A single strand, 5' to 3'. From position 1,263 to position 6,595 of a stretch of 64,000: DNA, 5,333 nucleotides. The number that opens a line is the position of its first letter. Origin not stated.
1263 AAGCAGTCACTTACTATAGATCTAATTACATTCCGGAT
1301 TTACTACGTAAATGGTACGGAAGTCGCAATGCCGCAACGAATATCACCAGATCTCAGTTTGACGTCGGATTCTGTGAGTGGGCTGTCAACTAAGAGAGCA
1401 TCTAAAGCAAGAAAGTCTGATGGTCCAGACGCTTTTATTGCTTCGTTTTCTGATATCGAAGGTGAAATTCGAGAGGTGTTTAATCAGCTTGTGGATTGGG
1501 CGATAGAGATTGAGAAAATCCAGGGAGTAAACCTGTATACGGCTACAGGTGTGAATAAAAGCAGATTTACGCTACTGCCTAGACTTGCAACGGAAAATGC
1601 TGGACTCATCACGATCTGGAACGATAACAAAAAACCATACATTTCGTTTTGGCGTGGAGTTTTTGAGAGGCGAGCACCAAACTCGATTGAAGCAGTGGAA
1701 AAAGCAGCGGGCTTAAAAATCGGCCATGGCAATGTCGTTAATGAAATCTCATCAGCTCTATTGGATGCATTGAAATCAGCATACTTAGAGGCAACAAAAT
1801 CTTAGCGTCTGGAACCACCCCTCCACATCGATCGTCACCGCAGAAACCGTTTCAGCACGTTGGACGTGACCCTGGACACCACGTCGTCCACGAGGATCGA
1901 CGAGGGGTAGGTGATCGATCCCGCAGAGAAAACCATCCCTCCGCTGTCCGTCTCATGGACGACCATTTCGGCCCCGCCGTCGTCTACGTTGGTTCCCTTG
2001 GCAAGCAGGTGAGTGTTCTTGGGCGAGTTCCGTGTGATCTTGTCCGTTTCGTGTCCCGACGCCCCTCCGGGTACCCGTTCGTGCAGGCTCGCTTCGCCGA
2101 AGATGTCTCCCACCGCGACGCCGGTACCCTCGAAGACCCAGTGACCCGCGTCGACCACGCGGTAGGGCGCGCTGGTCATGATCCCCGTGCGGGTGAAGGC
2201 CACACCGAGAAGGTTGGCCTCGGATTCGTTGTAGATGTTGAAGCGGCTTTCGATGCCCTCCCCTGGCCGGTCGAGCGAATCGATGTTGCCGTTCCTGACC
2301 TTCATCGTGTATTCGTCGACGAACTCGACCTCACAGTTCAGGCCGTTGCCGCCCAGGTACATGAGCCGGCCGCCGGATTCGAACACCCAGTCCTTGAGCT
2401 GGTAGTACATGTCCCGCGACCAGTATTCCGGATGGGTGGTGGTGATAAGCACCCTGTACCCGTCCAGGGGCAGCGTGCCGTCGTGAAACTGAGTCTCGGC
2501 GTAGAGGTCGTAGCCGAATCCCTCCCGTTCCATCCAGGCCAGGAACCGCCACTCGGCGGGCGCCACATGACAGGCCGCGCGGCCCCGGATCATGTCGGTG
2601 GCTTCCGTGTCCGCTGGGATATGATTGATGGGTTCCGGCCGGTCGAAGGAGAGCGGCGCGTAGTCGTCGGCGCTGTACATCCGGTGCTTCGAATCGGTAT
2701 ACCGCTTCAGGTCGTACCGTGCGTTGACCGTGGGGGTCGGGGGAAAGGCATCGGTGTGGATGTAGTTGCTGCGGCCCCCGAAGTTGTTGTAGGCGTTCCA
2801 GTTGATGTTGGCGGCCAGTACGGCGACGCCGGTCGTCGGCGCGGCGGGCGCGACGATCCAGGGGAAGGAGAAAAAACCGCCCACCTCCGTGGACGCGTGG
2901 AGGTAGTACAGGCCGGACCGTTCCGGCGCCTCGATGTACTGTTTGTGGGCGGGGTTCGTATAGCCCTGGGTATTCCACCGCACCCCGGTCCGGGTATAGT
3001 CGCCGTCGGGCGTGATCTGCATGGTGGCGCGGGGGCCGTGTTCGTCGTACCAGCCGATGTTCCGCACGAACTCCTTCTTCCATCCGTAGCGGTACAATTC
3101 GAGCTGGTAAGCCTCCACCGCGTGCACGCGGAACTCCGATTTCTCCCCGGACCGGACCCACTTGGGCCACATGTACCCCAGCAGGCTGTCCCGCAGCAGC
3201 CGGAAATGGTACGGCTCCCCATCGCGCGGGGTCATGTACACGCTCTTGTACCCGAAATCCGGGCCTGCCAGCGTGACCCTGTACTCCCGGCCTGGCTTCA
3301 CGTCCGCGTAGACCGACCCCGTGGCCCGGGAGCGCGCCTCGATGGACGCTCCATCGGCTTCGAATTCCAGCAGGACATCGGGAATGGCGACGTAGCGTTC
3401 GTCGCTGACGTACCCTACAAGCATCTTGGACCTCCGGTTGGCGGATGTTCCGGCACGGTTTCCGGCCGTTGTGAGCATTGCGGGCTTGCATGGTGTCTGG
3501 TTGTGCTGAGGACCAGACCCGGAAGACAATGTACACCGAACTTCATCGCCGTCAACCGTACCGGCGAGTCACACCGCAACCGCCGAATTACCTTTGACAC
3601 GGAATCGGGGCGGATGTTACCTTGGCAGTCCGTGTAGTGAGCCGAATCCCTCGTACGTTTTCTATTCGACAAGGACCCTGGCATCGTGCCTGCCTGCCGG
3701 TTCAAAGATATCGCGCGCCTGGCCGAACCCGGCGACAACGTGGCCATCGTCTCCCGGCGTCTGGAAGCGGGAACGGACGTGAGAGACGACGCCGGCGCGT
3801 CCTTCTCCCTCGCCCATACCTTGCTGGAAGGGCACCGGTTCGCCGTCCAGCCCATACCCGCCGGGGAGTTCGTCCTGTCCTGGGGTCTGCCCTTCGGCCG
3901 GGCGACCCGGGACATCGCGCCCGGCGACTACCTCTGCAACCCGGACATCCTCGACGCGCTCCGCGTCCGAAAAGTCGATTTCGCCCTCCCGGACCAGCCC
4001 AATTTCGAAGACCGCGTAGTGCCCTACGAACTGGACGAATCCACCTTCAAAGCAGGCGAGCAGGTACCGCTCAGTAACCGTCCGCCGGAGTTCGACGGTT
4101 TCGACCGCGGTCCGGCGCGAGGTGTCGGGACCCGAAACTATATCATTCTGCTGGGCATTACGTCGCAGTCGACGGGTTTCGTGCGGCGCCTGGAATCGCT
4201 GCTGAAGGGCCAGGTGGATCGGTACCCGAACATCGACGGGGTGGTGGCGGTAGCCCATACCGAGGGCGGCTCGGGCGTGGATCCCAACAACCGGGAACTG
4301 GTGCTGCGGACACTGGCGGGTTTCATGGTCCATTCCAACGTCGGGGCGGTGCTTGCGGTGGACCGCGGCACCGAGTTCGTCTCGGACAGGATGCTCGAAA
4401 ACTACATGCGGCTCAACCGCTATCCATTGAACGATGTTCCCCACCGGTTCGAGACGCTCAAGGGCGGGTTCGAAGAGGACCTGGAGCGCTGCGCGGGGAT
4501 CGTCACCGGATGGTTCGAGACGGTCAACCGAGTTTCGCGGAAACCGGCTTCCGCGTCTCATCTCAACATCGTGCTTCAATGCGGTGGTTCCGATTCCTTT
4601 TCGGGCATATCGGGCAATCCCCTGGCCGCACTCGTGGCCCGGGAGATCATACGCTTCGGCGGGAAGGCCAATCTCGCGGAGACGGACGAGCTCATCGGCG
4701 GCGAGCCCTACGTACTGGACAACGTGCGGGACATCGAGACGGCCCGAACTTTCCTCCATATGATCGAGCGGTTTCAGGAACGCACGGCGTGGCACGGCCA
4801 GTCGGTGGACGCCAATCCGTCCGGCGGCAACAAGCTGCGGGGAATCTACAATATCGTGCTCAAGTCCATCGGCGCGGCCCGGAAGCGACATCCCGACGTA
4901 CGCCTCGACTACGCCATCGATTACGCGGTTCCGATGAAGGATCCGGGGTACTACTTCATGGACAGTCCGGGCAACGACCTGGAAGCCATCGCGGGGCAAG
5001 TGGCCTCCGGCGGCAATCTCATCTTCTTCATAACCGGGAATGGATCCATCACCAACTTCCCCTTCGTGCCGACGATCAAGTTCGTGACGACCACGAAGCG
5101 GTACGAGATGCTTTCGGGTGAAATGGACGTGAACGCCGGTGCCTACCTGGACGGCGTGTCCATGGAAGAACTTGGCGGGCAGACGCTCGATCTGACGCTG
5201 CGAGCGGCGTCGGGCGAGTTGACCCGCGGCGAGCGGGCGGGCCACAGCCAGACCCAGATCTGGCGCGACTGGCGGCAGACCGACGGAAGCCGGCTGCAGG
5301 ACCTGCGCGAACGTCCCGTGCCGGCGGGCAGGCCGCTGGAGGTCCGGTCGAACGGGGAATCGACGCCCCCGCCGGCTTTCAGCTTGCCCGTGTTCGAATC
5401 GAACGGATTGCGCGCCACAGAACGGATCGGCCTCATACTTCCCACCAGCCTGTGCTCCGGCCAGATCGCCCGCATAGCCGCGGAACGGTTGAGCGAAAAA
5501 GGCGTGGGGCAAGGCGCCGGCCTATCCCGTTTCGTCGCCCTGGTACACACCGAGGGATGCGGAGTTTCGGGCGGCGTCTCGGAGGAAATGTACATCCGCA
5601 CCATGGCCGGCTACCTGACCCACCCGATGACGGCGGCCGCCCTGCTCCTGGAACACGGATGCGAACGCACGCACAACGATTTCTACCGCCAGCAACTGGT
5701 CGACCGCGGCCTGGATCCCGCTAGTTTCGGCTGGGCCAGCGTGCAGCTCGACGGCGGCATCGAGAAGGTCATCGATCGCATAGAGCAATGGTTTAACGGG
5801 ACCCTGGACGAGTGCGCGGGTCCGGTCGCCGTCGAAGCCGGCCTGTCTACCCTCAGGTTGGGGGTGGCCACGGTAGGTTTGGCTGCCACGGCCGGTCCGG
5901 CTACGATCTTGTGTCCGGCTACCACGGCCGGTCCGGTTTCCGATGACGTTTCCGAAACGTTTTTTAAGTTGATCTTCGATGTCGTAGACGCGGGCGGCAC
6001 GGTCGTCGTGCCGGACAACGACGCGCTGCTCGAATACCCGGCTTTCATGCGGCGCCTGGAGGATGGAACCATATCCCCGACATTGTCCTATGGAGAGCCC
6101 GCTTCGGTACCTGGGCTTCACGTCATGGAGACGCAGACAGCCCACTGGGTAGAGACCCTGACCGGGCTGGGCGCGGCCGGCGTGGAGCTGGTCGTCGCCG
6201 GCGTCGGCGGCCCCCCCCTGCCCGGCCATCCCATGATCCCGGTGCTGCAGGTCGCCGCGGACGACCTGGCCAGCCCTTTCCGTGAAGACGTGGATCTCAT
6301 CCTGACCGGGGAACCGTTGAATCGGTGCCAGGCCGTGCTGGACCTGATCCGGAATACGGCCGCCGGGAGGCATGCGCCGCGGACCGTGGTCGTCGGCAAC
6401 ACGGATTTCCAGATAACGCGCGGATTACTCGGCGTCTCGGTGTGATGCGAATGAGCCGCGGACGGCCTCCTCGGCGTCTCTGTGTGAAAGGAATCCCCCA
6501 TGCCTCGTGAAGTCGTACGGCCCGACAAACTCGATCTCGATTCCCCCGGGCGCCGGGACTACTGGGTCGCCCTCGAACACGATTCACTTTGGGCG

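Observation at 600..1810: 1.2-kb low-GC insert carrying a lone NucS/DUF91-like PD-(D/E)xK nuclease-fold gene between coaA and a DMFase-like gene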

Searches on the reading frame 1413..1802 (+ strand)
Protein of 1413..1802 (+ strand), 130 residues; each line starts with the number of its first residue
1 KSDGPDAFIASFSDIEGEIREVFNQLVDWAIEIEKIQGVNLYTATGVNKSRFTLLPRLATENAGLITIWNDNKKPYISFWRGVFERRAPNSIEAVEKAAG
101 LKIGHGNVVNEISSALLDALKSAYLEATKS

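Call 77: predict_structure(alignment_id=A6)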
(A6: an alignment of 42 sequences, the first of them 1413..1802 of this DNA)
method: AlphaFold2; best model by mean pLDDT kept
length: 130 residues; sequences in the alignment: 42
mean_pLDDT: 93.7   pTM: 0.88
mean pLDDT of the five models: 93.7, 93.0, 93.0, 92.8, 92.5
residues with pLDDT >= 90: 111; 70-90: 17; 50-70: 2; < 50: 0
segments of 3 or more residues with pLDDT < 50: none
pLDDT, mean of each block of 10 residues (from residue 1): 86 95 98 97 85 94 94 95 96 98 90 97 94
secondary structure, 60 per line:
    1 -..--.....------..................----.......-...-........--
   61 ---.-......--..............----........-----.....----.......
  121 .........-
elements in order: H6-10 H17-34 E39-45 E51-58 E66-71 E74-80 H81-87 H92-99 E105-109 H114-129

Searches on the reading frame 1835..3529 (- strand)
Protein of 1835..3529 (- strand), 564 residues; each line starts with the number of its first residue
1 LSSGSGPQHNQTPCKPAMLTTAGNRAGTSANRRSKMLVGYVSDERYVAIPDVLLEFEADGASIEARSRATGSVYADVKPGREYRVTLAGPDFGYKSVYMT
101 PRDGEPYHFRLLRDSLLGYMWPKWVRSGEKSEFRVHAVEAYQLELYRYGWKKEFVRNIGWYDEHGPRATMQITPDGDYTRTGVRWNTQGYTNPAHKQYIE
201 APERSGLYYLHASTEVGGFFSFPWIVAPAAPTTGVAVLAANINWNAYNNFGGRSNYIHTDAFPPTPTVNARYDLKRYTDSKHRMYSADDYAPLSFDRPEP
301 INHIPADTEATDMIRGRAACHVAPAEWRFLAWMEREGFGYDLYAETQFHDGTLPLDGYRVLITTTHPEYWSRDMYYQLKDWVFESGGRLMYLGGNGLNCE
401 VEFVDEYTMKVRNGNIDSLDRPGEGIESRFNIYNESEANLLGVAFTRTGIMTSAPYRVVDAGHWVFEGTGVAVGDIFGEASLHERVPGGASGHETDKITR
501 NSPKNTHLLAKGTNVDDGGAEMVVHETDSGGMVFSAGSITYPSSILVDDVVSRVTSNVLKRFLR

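Call 4: search_protein_families(library=pfam, proteins=[window:1835-3529:-], max_evalue=1)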
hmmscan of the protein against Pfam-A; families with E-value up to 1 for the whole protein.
window:1835-3529:- (564 aa): 1 family
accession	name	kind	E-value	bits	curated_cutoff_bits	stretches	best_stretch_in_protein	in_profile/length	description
PF20254.3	DMFA2_C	-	2.3e-53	182.4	27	1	143-545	2-368/374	N,N-dimethylformamidase beta subunit-like, C-terminal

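Call 73: find_related_loci(query=window:1838-3424:-, collection=metagenome_contigs, flank=4000)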
Query window:1838-3424:- (529 aa) in metagenome_contigs; peptide patterns used: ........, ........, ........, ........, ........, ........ (x = any residue, [..] = any of these).
246 stretches matched a pattern; 140 encode a relative of the query (tblastn E <= 1e-3); the best 80 are kept; 80 distinct loci.
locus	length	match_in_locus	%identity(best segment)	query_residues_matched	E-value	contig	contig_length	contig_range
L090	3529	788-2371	91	1-528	0e+0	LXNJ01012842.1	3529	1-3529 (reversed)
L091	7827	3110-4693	91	1-528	0e+0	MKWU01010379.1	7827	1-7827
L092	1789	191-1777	82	1-529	0e+0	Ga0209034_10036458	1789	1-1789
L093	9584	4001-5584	82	1-528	0e+0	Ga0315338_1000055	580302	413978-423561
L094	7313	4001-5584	82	1-528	0e+0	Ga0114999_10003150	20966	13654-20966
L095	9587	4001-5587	78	1-529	0e+0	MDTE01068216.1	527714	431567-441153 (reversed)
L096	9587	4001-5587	78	1-529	0e+0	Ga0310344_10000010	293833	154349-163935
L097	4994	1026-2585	80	1-528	0e+0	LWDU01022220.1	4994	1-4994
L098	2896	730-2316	79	1-528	0e+0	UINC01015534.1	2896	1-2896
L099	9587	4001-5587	79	1-529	0e+0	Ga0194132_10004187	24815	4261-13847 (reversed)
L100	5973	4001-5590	69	1-528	0e+0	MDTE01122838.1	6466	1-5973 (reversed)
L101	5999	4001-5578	67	1-529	0e+0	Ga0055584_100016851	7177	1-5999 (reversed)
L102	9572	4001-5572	69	1-527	0e+0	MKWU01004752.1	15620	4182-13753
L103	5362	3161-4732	68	1-527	0e+0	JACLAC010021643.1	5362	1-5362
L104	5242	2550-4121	68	1-527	0e+0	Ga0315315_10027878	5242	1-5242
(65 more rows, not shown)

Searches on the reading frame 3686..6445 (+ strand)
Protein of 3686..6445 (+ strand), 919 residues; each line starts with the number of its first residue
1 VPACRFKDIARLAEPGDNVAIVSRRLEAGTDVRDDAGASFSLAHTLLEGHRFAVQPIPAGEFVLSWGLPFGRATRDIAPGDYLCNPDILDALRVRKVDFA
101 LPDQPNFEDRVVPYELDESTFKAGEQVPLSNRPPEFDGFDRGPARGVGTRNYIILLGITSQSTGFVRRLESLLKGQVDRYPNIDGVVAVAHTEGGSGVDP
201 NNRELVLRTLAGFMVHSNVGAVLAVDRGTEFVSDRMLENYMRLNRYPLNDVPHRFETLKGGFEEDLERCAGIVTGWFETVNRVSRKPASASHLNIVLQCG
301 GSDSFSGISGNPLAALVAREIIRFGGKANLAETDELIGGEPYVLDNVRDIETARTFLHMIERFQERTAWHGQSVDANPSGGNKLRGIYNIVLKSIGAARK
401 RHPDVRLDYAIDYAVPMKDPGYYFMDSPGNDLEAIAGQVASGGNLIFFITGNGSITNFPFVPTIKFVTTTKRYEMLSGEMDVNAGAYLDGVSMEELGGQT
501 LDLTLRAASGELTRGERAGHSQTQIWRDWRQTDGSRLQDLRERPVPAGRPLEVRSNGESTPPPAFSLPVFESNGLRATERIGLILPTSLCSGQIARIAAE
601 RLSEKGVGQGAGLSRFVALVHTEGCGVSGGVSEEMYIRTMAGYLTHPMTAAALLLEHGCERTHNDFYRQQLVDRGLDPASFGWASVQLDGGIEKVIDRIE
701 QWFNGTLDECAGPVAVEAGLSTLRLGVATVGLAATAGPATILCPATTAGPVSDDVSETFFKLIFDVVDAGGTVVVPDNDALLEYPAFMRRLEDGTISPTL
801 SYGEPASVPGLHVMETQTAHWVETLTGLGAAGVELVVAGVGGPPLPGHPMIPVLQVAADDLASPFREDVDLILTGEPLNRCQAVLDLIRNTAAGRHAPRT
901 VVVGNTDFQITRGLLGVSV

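Call 4: search_protein_families(library=pfam, proteins=[window:3686-6445:+], max_evalue=1)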
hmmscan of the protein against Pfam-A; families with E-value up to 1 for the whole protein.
window:3686-6445:+ (919 aa): 5 families
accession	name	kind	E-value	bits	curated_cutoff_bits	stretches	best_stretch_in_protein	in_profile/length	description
PF20629.2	GD_AH_C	-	2.1e-79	266.7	26.8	2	290-529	1-240/242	D-galactarate/Altronate dehydratase, C-terminal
PF04295.18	GD_AH_second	-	1.3e-37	129.3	27.3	2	138-280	1-135/136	D-galactarate dehydratase/Altronate hydrolase, second domain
PF08666.17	SAF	-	0.00029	21.8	21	1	17-83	1-57/63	SAF domain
PF20192.3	DUF6555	-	0.14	12.5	30.5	1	352-376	16-40/74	Family of unknown function (DUF6555)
PF13580.11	SIS_2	-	0.19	12.2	27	1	619-670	37-89/138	SIS domain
